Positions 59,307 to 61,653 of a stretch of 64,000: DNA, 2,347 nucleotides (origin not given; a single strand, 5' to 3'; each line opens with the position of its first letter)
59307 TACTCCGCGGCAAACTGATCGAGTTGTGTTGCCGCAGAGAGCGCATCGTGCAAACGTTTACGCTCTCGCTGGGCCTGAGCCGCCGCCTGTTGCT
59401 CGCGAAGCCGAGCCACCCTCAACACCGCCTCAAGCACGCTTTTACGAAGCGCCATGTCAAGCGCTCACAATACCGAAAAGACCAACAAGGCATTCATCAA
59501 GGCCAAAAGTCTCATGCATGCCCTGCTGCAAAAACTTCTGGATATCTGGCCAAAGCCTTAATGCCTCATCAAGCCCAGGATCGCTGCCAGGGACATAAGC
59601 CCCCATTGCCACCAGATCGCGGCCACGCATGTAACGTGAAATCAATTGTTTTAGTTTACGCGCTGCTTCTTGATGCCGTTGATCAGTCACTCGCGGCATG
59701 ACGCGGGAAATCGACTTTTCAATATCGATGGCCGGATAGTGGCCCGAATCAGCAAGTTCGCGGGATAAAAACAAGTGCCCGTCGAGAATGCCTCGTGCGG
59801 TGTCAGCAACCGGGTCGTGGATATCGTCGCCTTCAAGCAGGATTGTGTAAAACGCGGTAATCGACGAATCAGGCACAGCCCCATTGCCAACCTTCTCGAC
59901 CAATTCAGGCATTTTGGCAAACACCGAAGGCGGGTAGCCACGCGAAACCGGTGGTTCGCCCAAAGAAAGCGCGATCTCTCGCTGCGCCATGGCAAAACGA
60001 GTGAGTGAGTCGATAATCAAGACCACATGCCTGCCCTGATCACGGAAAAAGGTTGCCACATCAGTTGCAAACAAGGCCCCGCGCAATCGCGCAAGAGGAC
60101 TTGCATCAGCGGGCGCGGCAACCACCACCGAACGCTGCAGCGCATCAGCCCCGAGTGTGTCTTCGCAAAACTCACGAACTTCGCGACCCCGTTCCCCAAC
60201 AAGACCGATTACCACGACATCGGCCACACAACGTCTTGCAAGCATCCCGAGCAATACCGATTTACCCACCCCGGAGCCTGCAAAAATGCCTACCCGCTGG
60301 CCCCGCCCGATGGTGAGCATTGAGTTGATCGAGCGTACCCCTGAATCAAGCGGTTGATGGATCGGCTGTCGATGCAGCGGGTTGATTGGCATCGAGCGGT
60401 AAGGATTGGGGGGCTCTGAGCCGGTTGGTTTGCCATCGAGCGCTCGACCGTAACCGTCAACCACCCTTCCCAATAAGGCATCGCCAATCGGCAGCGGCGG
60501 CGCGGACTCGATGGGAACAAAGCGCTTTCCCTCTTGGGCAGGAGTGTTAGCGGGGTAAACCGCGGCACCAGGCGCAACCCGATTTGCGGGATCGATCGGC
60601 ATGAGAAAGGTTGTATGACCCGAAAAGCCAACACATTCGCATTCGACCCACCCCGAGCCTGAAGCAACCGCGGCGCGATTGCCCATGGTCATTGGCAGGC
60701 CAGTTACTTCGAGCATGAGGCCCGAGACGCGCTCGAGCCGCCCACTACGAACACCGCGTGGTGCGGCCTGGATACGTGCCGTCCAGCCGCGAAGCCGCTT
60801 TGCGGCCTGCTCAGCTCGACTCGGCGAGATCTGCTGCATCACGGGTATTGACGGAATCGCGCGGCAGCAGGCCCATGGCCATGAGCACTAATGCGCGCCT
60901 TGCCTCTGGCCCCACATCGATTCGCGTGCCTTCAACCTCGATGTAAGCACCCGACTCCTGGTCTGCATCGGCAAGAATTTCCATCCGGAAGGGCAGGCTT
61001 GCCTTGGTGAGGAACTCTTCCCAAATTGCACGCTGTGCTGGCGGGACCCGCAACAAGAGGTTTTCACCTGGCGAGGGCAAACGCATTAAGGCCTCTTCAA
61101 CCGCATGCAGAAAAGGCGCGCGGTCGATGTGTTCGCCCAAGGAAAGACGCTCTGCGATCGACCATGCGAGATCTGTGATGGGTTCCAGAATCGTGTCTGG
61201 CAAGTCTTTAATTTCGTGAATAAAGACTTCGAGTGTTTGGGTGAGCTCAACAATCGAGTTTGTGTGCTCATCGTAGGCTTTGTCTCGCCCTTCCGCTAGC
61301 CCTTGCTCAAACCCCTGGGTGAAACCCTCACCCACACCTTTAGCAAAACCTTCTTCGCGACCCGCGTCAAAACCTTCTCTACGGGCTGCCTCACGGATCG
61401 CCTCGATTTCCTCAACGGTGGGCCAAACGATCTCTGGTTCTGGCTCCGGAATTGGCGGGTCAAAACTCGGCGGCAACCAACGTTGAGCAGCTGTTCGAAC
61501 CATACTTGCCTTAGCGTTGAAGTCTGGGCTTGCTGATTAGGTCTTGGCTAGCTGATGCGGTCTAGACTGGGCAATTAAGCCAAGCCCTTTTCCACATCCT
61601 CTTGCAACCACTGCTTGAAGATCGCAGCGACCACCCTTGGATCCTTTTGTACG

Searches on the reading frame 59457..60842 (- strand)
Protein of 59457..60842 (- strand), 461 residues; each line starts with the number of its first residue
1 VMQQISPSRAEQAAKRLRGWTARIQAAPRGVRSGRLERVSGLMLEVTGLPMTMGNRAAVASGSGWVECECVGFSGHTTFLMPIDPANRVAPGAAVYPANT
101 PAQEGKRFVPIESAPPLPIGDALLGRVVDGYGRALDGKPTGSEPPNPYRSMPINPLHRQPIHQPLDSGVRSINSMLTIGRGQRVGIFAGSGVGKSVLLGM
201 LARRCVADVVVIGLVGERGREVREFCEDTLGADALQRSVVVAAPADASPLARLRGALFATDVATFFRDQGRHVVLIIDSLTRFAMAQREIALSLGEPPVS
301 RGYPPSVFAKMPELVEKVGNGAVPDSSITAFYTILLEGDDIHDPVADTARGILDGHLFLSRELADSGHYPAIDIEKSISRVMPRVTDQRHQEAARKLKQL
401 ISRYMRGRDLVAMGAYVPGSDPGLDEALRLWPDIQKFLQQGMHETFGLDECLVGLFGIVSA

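Call 67: search_protein_families(library=pfam, proteins=[window:59457-60842:-], max_evalue=0.00001)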
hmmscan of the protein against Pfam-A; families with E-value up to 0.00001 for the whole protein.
window:59457-60842:- (461 aa): 2 families
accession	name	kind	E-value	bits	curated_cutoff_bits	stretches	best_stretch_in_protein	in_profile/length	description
PF00006.31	ATP-synt_ab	-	6.5e-82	274.7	29.5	1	168-379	1-213/213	ATP synthase alpha/beta family, nucleotide-binding domain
PF18269.6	T3SS_ATPase_C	-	9.7e-25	86.7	22.7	1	386-453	1-68/72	T3SS EscN ATPase C-terminal domain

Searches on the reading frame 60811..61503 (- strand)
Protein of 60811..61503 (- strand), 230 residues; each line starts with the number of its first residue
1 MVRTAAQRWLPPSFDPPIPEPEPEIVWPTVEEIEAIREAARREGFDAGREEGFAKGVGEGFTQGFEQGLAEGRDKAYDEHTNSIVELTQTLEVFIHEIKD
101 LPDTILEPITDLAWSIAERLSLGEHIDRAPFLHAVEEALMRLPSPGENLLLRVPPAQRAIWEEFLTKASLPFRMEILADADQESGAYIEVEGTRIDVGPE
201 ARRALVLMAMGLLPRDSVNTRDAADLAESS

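Call 67: search_protein_families(library=pfam, proteins=[window:60811-61503:-], max_evalue=0.00001)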
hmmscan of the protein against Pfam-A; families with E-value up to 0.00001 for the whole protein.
window:60811-61503:- (230 aa): 0 families

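Call 68: search_protein_families(library=ncbifam, proteins=[window:60811-61503:-], max_evalue=0.01)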
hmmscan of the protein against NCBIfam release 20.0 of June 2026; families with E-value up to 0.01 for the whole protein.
window:60811-61503:- (230 aa): 8 families
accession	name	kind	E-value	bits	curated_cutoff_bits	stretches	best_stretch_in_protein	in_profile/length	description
NF004270.2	PRK05687.2-1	equivalog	1.2e-18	67.6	180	1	7-167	3-178/223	flagellar assembly protein FliH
NF004267.1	PRK05687.1-3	equivalog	1.3e-13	50.7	293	1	21-120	56-163/266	flagellar assembly protein FliH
NF009925.1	PRK13386.1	equivalog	1.6e-09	37.4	192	1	42-156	52-167/228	flagellar assembly protein FliH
NF004266.1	PRK05687.1-1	equivalog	4.9e-09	36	260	1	32-168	45-182/230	flagellar assembly protein FliH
NF004269.1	PRK05687.1-5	equivalog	1.7e-08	34.4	279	1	7-226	19-245/249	flagellar assembly protein FliH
TIGR03825.1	FliH_bacil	equivalog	4e-07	29.8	148.9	1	62-139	91-169/255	flagellar assembly protein FliH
NF005198.1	PRK06669.1-3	equivalog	6.6e-05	22.2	200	0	34-59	132-157/299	flagellar assembly protein FliH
TIGR02499.1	HrpE_YscL_not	equivalog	0.0078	16.3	78.7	0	64-188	44-155/166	type III secretion system stator protein SctL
